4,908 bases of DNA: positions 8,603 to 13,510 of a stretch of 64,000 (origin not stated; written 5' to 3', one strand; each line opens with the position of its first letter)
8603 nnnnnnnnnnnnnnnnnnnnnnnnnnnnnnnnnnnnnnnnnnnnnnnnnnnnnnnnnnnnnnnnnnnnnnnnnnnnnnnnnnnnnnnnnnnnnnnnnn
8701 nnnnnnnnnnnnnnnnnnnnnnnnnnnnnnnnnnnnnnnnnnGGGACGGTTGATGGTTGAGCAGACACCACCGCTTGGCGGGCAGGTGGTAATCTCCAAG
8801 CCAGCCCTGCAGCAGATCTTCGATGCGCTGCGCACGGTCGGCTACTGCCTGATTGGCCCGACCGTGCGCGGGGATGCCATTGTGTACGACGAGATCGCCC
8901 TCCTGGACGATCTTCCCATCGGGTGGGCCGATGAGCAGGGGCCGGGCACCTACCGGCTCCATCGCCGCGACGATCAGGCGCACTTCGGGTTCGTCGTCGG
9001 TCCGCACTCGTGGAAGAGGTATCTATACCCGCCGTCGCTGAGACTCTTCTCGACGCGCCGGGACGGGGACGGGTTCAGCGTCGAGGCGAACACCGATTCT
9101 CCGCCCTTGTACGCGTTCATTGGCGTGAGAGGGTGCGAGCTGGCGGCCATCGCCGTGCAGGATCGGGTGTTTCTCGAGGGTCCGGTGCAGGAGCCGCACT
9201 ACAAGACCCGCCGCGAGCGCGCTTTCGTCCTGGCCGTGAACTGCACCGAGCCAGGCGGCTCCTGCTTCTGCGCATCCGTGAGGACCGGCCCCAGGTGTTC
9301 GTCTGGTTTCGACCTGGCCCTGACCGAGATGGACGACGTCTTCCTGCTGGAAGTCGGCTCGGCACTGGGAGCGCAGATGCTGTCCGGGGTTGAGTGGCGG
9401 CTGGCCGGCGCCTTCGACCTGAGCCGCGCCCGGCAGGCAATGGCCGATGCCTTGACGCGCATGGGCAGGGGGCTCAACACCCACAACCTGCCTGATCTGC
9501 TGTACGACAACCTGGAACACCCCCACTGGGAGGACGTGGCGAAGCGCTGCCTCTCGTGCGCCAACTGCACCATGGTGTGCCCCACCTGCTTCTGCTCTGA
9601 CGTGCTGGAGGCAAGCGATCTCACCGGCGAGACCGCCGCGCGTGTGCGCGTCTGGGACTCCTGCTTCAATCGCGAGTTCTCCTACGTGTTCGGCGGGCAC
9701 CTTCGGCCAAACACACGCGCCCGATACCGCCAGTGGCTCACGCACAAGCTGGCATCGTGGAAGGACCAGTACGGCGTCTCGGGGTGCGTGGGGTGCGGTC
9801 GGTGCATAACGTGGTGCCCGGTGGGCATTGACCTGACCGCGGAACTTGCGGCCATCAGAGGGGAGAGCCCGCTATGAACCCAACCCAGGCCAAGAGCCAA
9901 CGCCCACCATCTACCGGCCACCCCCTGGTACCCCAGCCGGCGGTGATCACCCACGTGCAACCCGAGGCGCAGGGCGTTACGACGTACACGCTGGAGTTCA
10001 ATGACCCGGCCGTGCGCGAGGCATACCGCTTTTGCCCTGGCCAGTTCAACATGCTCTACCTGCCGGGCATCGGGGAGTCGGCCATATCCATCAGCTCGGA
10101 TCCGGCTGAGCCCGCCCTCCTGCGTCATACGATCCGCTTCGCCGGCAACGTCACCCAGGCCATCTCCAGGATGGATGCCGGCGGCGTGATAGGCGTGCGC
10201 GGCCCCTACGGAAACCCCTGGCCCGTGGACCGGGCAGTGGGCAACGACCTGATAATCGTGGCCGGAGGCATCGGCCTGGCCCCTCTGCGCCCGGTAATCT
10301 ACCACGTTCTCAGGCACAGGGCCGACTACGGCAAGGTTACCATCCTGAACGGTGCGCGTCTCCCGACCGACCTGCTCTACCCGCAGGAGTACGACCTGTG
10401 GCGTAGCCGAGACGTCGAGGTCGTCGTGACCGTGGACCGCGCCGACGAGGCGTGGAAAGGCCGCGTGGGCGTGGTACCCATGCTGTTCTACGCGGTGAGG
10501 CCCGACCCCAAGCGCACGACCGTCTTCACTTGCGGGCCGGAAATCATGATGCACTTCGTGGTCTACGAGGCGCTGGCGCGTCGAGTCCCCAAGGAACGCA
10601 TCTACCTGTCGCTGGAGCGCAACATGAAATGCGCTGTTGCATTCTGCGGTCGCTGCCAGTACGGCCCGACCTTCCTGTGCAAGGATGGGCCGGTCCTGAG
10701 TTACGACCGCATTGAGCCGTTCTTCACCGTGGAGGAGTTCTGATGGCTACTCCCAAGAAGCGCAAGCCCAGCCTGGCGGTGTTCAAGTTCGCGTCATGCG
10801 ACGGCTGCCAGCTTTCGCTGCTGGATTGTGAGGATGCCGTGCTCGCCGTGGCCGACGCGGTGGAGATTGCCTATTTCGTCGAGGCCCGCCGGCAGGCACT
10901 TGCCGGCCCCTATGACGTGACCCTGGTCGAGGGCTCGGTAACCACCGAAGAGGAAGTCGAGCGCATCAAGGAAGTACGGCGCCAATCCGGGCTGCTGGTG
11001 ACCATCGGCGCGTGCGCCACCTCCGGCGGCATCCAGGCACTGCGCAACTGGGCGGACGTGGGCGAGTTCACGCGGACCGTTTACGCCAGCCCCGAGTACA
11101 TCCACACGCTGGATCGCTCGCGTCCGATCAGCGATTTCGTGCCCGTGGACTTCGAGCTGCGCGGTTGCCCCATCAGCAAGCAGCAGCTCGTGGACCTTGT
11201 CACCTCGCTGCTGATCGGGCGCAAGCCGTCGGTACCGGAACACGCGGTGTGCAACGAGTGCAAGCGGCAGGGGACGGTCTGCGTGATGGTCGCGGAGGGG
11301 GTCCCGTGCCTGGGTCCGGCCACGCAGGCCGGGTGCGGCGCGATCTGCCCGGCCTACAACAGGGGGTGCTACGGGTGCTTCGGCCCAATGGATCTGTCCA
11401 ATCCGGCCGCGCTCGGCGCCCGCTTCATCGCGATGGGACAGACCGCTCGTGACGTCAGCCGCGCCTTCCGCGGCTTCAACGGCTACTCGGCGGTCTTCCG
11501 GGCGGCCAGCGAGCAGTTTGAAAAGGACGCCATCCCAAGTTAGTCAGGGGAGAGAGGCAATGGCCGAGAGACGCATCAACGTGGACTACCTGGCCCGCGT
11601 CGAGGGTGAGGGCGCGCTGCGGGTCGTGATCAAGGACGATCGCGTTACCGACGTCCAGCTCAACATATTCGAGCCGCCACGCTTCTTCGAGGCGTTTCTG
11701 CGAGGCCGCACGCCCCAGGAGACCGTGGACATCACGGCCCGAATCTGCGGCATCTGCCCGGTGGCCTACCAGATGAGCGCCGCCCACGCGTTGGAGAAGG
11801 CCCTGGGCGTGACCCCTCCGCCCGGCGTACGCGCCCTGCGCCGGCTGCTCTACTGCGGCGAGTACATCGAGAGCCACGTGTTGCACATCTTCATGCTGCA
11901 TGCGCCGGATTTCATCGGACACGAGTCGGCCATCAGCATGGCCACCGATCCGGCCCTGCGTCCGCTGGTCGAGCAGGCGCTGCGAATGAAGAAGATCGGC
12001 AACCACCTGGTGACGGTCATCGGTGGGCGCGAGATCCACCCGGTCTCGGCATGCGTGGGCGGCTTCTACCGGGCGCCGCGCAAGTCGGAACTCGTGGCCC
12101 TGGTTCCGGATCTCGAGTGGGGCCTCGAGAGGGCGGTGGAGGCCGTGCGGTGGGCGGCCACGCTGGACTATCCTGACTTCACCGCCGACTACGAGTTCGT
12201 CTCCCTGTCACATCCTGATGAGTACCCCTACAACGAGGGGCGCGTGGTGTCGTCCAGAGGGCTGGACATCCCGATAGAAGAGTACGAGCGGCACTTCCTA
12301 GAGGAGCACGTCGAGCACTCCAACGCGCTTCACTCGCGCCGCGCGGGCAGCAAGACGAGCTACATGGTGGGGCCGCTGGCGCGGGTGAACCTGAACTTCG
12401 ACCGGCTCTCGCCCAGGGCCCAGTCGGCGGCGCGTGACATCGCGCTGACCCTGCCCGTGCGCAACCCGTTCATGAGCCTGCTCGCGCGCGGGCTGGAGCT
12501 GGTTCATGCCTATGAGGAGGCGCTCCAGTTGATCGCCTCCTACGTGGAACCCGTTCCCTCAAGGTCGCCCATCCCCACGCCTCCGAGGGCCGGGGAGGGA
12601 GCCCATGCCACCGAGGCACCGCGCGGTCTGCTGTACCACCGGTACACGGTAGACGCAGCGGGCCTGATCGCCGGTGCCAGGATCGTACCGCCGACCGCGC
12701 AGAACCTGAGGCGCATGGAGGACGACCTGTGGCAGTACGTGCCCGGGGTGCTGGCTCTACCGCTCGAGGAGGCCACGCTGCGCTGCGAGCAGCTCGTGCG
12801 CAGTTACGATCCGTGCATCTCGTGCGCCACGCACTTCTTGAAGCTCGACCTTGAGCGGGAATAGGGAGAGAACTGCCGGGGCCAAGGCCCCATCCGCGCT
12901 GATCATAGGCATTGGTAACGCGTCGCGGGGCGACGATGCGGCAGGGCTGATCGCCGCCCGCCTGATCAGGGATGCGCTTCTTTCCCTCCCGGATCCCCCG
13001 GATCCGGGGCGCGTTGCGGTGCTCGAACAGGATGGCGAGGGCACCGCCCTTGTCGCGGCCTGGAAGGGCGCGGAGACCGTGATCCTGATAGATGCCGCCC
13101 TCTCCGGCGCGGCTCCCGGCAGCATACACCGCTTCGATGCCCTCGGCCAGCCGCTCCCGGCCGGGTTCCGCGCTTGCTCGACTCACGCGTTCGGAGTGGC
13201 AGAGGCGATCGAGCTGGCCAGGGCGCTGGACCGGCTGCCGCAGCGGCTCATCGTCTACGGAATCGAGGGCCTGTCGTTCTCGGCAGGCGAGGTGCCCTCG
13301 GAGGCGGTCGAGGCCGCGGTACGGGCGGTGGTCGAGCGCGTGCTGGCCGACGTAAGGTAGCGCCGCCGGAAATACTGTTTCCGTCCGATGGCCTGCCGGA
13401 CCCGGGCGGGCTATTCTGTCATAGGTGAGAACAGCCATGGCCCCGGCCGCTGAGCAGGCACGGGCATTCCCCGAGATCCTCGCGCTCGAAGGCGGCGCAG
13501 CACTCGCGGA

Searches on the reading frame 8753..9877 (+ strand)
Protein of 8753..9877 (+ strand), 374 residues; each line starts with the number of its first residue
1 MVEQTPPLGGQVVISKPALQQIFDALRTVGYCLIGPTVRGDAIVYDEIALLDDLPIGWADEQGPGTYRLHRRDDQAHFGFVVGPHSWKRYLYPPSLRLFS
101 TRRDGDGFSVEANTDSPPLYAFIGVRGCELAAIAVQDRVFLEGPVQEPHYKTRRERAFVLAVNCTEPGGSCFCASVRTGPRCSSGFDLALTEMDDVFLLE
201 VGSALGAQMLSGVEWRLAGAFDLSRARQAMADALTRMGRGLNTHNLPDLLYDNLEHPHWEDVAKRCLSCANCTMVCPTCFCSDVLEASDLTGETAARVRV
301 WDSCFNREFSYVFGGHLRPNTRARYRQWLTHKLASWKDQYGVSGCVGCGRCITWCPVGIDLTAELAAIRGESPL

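Call 5: search_protein_families(library=pfam, proteins=[window:8753-9877:+], max_evalue=0.01)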
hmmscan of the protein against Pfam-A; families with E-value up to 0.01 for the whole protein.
window:8753-9877:+ (374 aa): 12 families
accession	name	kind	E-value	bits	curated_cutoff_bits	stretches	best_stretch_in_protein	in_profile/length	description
PF17179.9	Fer4_22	-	2.1e-32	112.3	27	1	265-359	1-95/95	4Fe-4S dicluster domain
PF13534.11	Fer4_17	-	1e-07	32.8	22.2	1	252-278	32-58/61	4Fe-4S dicluster domain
PF13746.11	Fer4_18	-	3.4e-07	30.9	27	1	324-363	40-79/114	4Fe-4S dicluster domain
PF13183.11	Fer4_8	-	6.1e-07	30.3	27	1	263-359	2-68/68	4Fe-4S dicluster domain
PF13237.11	Fer4_10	-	1e-06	29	25.5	1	343-358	7-25/53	4Fe-4S dicluster domain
PF12838.12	Fer4_7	-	1.4e-06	29.1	27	1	339-359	32-52/52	4Fe-4S dicluster domain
PF12797.12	Fer4_2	-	6.3e-06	26.3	24.5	1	343-357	8-22/22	4Fe-4S binding domain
PF13187.11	Fer4_9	-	6.7e-05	23.3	27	1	265-358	1-50/52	4Fe-4S dicluster domain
PF25160.1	LdpA_Fe-S-bd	-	0.00029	21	27.6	1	343-358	26-41/49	LdpA Fe-S cluster-binding domain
PF14697.11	Fer4_21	-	0.00037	21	35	0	344-357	40-53/59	4Fe-4S dicluster domain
PF13484.11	Fer4_16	-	0.0009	20.4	30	0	345-358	2-15/66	4Fe-4S double cluster binding domain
PF12798.12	Fer4_3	-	0.004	18.3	27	1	345-359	1-15/15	4Fe-4S binding domain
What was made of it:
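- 8753..9877 (+): Hydrogenase beta subunit (HydB/AsrA-like Fe-S protein), the proposed docking partner. A TTG start at 8726 is possible but less likely. Call 5 (Fer4_22).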

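Call 6: search_protein_families(library=ncbifam, proteins=[window:8753-9877:+], max_evalue=0.01)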
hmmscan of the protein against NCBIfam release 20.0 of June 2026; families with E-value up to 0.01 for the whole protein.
window:8753-9877:+ (374 aa): 15 families
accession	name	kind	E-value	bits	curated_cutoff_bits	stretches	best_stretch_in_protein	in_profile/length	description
NF040833.1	sulfhyd_HydB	equivalog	4.2e-45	154.2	750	1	88-370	58-337/367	NADPH-dependent hydrogenase/sulfhydrogenase 1 subunit beta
NF040829.1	sulfhyd_ShyB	equivalog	6.9e-44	150.2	690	1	120-371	84-332/334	NAD(P)-dependent hydrogenase/sulfhydrogenase 2 subunit beta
TIGR02910.1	sulfite_red_A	equivalog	5e-33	114.7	323.15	1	110-362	82-320/334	anaerobic sulfite reductase subunit AsrA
NF038196.1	ferrodoxin_EFR1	subfamily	0.00033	20.8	75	0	340-358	181-199/242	EFR1 family ferrodoxin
TIGR02745.1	ccoG_rdxA_fixG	equivalog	0.00068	18.7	316.7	1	334-361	222-249/435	cytochrome c oxidase accessory protein CcoG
NF009053.0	PRK12387.1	subfamily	0.00075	19.3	204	0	257-279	66-88/180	formate hydrogenlyase complex iron-sulfur subunit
NF040864.1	HgcB_ferredoxin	equivalog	0.00089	19.1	99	0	342-359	13-30/93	mercury methylation ferredoxin HgcB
NF040763.1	FeFe_hydrog_A6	exception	0.0011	17.4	765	0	339-358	184-203/571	NADH-dependent [FeFe] hydrogenase, group A6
TIGR02512.1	FeFe_hydrog_A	subfamily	0.002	17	405.95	0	337-358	44-65/375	[FeFe] hydrogenase, group A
TIGR01971.1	NuoI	subfamily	0.0027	17.3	113.05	0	339-357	39-56/121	NADH-quinone oxidoreductase, chain I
NF007205.0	PRK09626.1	equivalog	0.0038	17.2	93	0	257-304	11-56/105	2-oxoglutarate-acceptor oxidoreductase subunit OorD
NF041890.1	hdrC_Methbact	equivalog_domain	0.0041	16.7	270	0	243-282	9-47/192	ferredoxin:CoB-CoM heterodisulfide reductase subunit HdrC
TIGR01945.1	rnfC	subfamily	0.0045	15.6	245.95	0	261-286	360-385/435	RnfABCDGE type electron transport complex subunit C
NF006221.0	PRK08348.1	subfamily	0.0079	15.9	124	0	339-359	40-60/136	NADH-plastoquinone oxidoreductase subunit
NF043039.1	HgcAB_like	equivalog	0.0082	15.8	285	0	260-278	296-314/350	HgcAB-like fusion protein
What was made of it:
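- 8753..9877 (+): Call 6 (sulfhyd_HydB, 4e-45).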

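Call 55: search_solved_structures(query=window:8753-9877:+, max_evalue=0.001)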
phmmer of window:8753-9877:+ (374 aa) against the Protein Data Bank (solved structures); distinct sequences matched with E-value up to 0.001: 3.
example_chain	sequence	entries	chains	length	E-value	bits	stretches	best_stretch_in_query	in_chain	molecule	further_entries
9nez_B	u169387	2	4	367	6.2e-41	143.8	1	88-370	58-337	Sulfhydrogenase 1 subunit beta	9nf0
8rvu_E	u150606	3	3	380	4.6e-05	25.7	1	222-284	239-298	Formate dehydrogenase, beta subunit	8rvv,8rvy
9t1s_M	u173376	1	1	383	0.00037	22.8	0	251-289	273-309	formate dehydrogenase (coenzyme F420)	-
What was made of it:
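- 8753..9877 (+): Call 55 (P. furiosus sulfhydrogenase I beta, 9nez_B, E 6e-41).
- On Group 3b [NiFe] hydrogenase (context): 9nez_B E 6e-41 (call 55).
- Closest known: Pyrococcus furiosus sulfhydrogenase I. Same: Beta, gamma, delta and alpha are homologous to window genes 8753-12864 (calls 6, 55).
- The P. furiosus enzyme has four subunits (PDB 9nez, call 55).
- Tried and rejected: The only 3b beta in the PDB is from P. furiosus (call 55).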

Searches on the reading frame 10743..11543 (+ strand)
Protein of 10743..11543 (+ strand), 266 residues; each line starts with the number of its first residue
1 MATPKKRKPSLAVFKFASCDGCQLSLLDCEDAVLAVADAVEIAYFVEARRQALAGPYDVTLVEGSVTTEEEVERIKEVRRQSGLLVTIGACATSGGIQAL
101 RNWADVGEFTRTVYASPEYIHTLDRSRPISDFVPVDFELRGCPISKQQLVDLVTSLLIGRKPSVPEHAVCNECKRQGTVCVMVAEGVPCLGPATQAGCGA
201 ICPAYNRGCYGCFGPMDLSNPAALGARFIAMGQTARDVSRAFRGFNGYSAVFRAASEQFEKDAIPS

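Call 5: search_protein_families(library=pfam, proteins=[window:10743-11543:+], max_evalue=0.01)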
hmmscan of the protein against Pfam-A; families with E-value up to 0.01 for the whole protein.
window:10743-11543:+ (266 aa): 1 family
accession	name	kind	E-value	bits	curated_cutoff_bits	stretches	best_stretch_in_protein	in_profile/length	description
PF01058.29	Oxidored_q6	-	1.1e-25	90.2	27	1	19-155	1-127/128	NADH ubiquinone oxidoreductase, 20 Kd subunit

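Call 6: search_protein_families(library=ncbifam, proteins=[window:10743-11543:+], max_evalue=0.01)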
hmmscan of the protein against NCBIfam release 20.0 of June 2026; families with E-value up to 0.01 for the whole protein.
window:10743-11543:+ (266 aa): 8 families
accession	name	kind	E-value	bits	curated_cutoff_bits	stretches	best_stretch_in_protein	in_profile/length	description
NF040836.1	sulfhyd_HydD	equivalog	4.6e-50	170.2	500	1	7-249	4-248/261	NADPH-dependent hydrogenase/sulfhydrogenase 1 subunit delta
NF040831.1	sulfhyd_ShyD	equivalog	3.2e-46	157.9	460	1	11-245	3-237/240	NAD(P)-dependent hydrogenase/sulfhydrogenase 2 subunit delta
NF045875.1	F420_non_VhuG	exception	1.9e-36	125.8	450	2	8-176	4-183/286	F420-non-reducing hydrogenase subunit VhuG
TIGR03294.1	FrhG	equivalog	7.8e-16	58.5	245.5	1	10-184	3-168/228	coenzyme F420 hydrogenase subunit gamma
NF011390.0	PRK14815.1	equivalog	0.00015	21.2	281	1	57-97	74-116/183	NADH dehydrogenase subunit B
TIGR01957.1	nuoB_fam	subfamily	0.0012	18.7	142.7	0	40-98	46-101/145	NADH-quinone oxidoreductase subunit B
NF005012.1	PRK06411.1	subfamily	0.0012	18.4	116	0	57-154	74-152/166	NADH-quinone oxidoreductase subunit NuoB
NF011395.0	PRK14820.1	equivalog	0.0043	16.8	263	0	36-97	53-116/180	NADH-quinone oxidoreductase subunit B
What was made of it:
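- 10743..11543 (+): Delta (small) subunit. Calls 5 and 6 (Oxidored_q6; sulfhyd_HydD, 5e-50).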

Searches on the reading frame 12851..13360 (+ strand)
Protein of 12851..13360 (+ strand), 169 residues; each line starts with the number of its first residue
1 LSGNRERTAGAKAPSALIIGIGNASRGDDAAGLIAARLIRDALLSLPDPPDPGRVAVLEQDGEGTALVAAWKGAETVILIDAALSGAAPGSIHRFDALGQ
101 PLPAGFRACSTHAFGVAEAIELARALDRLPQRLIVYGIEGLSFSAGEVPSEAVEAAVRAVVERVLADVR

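Call 5: search_protein_families(library=pfam, proteins=[window:12851-13360:+], max_evalue=0.01)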
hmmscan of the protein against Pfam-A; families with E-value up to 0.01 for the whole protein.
window:12851-13360:+ (169 aa): 1 family
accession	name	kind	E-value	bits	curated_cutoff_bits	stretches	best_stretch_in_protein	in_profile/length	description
PF01750.23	HycI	-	1.5e-11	44.7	23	1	53-166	15-129/130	Hydrogenase maturation protease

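Call 6: search_protein_families(library=ncbifam, proteins=[window:12851-13360:+], max_evalue=0.01)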
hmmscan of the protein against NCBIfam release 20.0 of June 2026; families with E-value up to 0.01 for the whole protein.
window:12851-13360:+ (169 aa): 6 families
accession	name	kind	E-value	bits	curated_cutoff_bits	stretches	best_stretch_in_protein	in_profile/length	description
TIGR00072.1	hydrog_prot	superfamily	5.7e-31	107.5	47.45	1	17-166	1-143/145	hydrogenase maturation protease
TIGR00140.1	hupD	subfamily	4.1e-11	43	151.8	1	17-167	2-146/151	HyaD/HybD family hydrogenase maturation endopeptidase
NF007777.0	PRK10466.1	equivalog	4.9e-09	36.1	190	1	16-168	3-149/164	HyaD/HybD family hydrogenase maturation endopeptidase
TIGR00142.1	hycI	equivalog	0.00058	19.7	119.1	1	17-164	2-138/146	hydrogenase maturation peptidase HycI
NF045519.1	NiFeSe_H2_mat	exception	0.0028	17.5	190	1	17-145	4-123/152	NiFeSe hydrogenase maturation protease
NF007616.0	PRK10264.1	equivalog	0.0061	16.2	261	1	17-140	7-124/195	hydrogenase 1 maturation protease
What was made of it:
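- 12851..13360 (+): Hydrogenase maturation endopeptidase. Calls 5 and 6 (TIGR00072, 6e-31).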
